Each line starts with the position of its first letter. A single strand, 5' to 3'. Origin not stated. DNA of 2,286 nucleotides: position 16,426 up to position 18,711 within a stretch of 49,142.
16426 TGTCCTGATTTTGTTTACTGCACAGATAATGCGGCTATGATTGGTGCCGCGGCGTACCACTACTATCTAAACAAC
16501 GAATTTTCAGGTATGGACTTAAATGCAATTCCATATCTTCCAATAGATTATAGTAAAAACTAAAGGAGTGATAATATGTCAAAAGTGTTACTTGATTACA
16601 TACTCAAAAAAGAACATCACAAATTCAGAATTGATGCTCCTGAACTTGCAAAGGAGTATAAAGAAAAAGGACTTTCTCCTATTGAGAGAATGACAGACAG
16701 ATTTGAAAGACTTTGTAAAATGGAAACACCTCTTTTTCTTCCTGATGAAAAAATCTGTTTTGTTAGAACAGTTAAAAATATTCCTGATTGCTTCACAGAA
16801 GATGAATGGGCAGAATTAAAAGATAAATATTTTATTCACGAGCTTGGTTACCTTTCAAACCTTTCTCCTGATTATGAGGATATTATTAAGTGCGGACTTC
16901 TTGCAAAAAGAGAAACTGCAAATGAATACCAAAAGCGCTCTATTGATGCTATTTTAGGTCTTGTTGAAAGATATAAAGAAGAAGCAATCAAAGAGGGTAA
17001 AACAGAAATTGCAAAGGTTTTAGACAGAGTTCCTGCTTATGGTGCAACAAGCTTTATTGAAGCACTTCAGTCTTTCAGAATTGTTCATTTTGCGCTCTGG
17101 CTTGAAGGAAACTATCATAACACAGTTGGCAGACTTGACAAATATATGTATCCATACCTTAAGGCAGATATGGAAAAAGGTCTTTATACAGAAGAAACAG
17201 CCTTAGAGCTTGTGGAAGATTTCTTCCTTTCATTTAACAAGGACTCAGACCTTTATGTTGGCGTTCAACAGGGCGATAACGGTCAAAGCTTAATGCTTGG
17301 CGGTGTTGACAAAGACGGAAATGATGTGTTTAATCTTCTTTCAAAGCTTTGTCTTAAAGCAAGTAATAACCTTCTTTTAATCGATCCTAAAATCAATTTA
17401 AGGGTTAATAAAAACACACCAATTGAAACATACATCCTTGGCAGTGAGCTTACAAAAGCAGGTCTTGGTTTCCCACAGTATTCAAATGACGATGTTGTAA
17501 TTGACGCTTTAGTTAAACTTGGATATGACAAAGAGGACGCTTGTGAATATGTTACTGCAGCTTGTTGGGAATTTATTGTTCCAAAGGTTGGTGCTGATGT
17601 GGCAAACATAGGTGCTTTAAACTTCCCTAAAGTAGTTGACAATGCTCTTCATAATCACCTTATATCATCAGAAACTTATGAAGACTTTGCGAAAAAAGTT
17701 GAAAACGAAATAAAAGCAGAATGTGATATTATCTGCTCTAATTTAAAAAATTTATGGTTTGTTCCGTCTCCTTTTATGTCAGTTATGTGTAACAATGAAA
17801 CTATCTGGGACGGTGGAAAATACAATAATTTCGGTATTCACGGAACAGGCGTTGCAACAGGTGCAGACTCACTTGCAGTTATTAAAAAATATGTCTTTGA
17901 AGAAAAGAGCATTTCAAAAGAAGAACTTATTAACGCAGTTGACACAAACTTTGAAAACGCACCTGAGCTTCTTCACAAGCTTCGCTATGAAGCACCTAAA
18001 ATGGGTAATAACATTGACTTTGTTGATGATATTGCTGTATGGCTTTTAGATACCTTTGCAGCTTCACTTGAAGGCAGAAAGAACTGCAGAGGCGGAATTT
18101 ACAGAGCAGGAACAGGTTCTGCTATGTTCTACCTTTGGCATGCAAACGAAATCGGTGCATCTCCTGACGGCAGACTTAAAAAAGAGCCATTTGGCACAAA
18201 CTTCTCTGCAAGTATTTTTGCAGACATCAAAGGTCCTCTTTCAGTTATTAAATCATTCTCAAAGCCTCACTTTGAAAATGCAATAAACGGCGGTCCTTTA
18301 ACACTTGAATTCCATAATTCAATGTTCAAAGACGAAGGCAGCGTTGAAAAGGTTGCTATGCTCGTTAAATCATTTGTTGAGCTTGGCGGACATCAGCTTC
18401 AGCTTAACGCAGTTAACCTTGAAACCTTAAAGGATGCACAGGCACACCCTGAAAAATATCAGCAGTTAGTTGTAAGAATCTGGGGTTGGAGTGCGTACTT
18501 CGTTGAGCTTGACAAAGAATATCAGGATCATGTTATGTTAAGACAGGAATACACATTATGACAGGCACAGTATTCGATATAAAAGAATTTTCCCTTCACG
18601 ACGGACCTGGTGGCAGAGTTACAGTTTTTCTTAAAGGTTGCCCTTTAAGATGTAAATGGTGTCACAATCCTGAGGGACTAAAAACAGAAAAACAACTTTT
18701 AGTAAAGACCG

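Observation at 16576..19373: N-terminally short Cys-x-Glu glycyl radical enzyme and ferredoxin-insert activase, coupled to the end of the t6A operon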

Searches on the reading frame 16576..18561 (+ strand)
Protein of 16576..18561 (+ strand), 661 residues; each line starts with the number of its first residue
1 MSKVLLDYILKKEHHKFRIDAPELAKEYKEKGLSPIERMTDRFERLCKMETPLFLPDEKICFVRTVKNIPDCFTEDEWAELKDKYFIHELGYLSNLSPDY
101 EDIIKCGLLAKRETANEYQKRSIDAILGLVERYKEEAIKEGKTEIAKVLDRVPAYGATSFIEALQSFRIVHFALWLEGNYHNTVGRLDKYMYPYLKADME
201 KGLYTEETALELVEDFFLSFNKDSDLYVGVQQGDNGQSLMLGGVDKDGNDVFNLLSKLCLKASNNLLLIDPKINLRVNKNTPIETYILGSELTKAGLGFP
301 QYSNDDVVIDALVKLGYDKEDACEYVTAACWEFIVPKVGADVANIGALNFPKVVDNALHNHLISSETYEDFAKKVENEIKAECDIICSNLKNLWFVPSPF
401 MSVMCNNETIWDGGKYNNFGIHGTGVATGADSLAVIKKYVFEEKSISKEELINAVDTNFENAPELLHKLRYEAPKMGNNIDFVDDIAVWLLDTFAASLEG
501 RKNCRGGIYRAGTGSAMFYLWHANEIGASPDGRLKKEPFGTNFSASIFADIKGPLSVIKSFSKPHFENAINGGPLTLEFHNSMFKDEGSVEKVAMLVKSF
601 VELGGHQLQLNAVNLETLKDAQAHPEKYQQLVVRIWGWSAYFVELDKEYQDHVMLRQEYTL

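Call 3: search_protein_families(library=pfam, proteins=[window:16576-18561:+], max_evalue=0.01)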
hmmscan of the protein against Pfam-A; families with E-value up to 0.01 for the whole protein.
window:16576-18561:+ (661 aa): 2 families
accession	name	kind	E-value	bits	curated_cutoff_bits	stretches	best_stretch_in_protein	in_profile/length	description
PF02901.20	PFL-like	-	5.8e-83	280.1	24.3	1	114-514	208-638/647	Pyruvate formate lyase-like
PF01228.26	Gly_radical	-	9.8e-22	77.9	22.2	1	549-643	11-106/106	Glycine radical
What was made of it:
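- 16576..18561 (+): Compact glycyl radical enzyme, 661 aa. Pfam PFL-like plus Gly_radical (call 3).
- On Glycyl radical enzyme superfamily (PFL-like branch): PF02901 E 5.8e-83 and PF01228 E 9.8e-22 (call 3).
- On YjjI/YjjW system: Pfam lists only PFL-like and Gly_radical (call 3).
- The Pfam PFL-like domain is present (call 3).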

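Call 4: search_protein_families(library=ncbifam, proteins=[window:16576-18561:+], max_evalue=0.01)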
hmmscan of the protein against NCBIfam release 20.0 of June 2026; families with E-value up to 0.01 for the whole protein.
window:16576-18561:+ (661 aa): 12 families
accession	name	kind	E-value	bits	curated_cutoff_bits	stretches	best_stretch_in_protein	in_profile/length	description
TIGR01774.1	PFL2-3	subfamily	1.9e-92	310.9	678.2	1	127-660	220-785/786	formate C-acetyltransferase/glycerol dehydratase family glycyl radical enzyme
NF043068.1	glycl_HYPD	equivalog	2.9e-88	296.8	1100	1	118-659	209-782/784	trans-4-hydroxy-L-proline dehydratase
NF048009.1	SfplDhtHpfGKleb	equivalog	8e-79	265.7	1000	1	107-659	227-822/824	(2S)-3-sulfopropanediol dehydratase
NF007437.0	PRK09983.1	equivalog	3.5e-78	263.5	1109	1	130-660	214-764/765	formate C-acetyltransferase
NF048011.1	SfplDhtHpsGDes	equivalog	4.6e-74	250.1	1000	2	408-659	569-819/821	(2S)-3-sulfopropanediol dehydratase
TIGR04394.1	choline_CutC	equivalog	8e-69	233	1050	2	364-656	481-783/789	choline trimethylamine-lyase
NF033718.1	indole_decarb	equivalog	3.7e-60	204.1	1100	2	413-660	597-867/868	indoleacetate decarboxylase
NF033715.1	glycyl_HPDL_Lrg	equivalog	9.4e-51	172.6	1150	3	470-659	710-899/901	4-hydroxyphenylacetate decarboxylase large subunit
TIGR01255.1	pyr_form_ly_1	equivalog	2.5e-21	75.9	994.2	1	418-656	508-738/744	formate C-acetyltransferase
NF038360.1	rad_fix_GrcA3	exception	2.1e-17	63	158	1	589-656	5-72/78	autonomous glycyl radical cofactor GrcA3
NF008341.1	PRK11127.1-1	equivalog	5.3e-10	39.2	145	1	607-656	25-74/80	autonomous glycyl radical cofactor GrcA2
TIGR04365.1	spare_glycyl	equivalog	3.3e-09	37.1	170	1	601-656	66-120/126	autonomous glycyl radical cofactor GrcA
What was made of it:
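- On TIGR01774 PFL2/glycerol dehydratase subfamily: 310.9 bits, matching profile positions 220-785 only (call 4).
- On PflD/YbiW sugar-phosphate isomerases: 263.5 bits (call 4).
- On Pyruvate formate-lyase: The loop reads A-C-W-E. The score is 75.9 bits (call 4).
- On HypD, CutC, HpfG/HpsG, HPAD, IAD equivalogs: Scores are 173-297 bits (call 4).
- Closest known: GRE sugar-phosphate isomerases PflD and YbiW. Different: NF007437 scores 263 against a cut-off of 1109 (call 4).
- Closest known: C-S cleaving GREs IslA/IseG/HpsG. Different: NF048011 scores 250 against a cut-off of 1000 (call 4).
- Pfam and NCBIfam matches (calls 3, 4). No equivalog cut-off is reached (call 4). TIGR01774 scores 311 against a cut-off of 678 (call 4). 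TIGR01255 scores 75.9 against a cut-off of 994 (call 4).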

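Call 5: search_solved_structures(query=window:16576-18558:+, max_evalue=0.001, show_alignments=2)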
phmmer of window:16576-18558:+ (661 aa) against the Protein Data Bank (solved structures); distinct sequences matched with E-value up to 0.001: 36.
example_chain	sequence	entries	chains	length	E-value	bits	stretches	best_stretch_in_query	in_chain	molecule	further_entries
1r8w_A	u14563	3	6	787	8.2e-75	255.6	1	128-660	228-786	glycerol dehydratase | B12-independent glycerol dehydratase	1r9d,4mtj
8id0_A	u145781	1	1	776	3e-72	247.2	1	145-660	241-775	formate C-acetyltransferase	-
5i2a_A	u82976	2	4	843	1.7e-69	238.1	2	128-460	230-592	Diol-dehydratase | Diol dehydratase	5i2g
8yjo_A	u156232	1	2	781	1.4e-66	228.4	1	146-658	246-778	Probable dehydratase PflD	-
6vxc_A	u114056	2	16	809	1.8e-65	224.7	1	119-660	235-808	Trans-4-hydroxy-L-proline dehydratase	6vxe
9rco_A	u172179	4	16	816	3.4e-63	217.2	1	141-658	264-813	Glycyl radical protein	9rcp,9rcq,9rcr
9f3w_A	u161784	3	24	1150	1.5e-60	208.5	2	144-656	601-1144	Choline trimethylamine-lyase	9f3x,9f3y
2f3o_A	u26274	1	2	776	3.1e-59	204.1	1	139-656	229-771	pyruvate formate-lyase 2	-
8id1_A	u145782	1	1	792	4.5e-59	203.6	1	141-657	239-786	Formate C-acetyltransferase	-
7kq3_A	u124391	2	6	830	3.8e-55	190.6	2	418-656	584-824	Isethionate sulfite-lyase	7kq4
5faw_A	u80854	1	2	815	2.9e-53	184.4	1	130-656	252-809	Choline trimethylamine-lyase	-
9ht9_A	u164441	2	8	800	4e-53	183.9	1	131-656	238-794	Choline trimethylamine-lyase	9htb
9r0v_A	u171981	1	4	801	4e-53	183.9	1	131-656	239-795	Choline trimethylamine-lyase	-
6vue_A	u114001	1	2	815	4.3e-53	183.8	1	131-656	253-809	Choline trimethylamine-lyase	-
5fay_A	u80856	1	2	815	4.3e-53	183.8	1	131-656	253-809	Choline trimethylamine-lyase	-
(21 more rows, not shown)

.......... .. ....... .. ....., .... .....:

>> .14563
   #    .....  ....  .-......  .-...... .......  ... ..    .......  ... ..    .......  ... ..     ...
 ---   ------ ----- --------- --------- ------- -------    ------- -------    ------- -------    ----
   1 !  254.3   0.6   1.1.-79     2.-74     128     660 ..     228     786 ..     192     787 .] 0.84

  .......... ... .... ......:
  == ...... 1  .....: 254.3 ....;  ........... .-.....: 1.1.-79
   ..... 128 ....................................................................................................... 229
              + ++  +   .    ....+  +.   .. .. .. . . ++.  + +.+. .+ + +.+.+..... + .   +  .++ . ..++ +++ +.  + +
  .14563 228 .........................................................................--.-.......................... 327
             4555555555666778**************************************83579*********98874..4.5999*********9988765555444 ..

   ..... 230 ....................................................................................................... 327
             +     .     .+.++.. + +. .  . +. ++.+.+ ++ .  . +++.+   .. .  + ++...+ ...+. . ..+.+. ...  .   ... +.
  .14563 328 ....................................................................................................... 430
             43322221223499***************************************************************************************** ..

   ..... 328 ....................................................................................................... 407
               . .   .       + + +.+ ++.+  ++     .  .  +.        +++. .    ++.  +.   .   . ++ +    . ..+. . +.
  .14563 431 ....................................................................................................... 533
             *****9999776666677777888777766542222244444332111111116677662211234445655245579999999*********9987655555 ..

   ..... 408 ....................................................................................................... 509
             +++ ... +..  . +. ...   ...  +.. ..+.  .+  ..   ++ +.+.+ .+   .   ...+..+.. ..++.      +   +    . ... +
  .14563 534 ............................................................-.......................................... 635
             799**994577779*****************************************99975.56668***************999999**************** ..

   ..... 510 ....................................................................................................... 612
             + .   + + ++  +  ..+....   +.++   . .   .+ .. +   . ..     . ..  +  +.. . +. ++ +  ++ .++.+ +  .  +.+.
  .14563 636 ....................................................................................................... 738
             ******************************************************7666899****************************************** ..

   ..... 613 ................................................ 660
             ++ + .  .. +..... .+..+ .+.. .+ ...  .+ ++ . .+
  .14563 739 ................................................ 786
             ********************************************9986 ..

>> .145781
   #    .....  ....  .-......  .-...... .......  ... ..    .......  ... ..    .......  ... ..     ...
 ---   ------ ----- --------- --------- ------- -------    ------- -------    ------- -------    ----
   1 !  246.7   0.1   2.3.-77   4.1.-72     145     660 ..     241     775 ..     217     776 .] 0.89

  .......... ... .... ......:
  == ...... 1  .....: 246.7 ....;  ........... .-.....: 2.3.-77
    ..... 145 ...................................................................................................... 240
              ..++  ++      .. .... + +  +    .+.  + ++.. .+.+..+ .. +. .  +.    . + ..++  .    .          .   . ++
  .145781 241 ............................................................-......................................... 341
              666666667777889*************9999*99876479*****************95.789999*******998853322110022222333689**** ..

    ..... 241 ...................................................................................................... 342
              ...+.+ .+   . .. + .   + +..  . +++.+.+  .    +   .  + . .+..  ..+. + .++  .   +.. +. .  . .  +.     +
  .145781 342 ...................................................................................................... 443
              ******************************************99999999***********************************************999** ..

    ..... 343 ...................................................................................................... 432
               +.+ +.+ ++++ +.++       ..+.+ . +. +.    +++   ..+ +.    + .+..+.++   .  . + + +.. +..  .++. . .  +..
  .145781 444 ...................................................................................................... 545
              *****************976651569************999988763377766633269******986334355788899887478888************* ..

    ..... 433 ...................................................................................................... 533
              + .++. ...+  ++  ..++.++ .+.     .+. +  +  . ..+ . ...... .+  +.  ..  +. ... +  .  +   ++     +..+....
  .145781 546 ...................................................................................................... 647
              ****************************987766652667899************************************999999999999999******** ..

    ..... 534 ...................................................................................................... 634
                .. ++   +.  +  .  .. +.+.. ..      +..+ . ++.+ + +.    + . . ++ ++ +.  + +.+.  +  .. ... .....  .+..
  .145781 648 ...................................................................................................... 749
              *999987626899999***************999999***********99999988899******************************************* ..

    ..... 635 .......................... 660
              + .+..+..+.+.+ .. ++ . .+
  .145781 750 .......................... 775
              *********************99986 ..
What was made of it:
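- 17563..17571 (+): Cys loop core Cys330-Trp331-Glu332: thiyl radical site and general base. Aligned with GDH C433-V434-E435 (call 5).
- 18481..18489 (+): Gly loop core Trp636-Gly637-Trp638: glycyl radical site. Aligned with GDH A762-G763-Y764 (call 5).
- On Glycyl radical enzyme superfamily (PFL-like branch): Cys330 aligns with GDH Cys433 (call 5).
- Checked: The same spacing is 330 in glycerol dehydratase (C433/G763, call 5).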
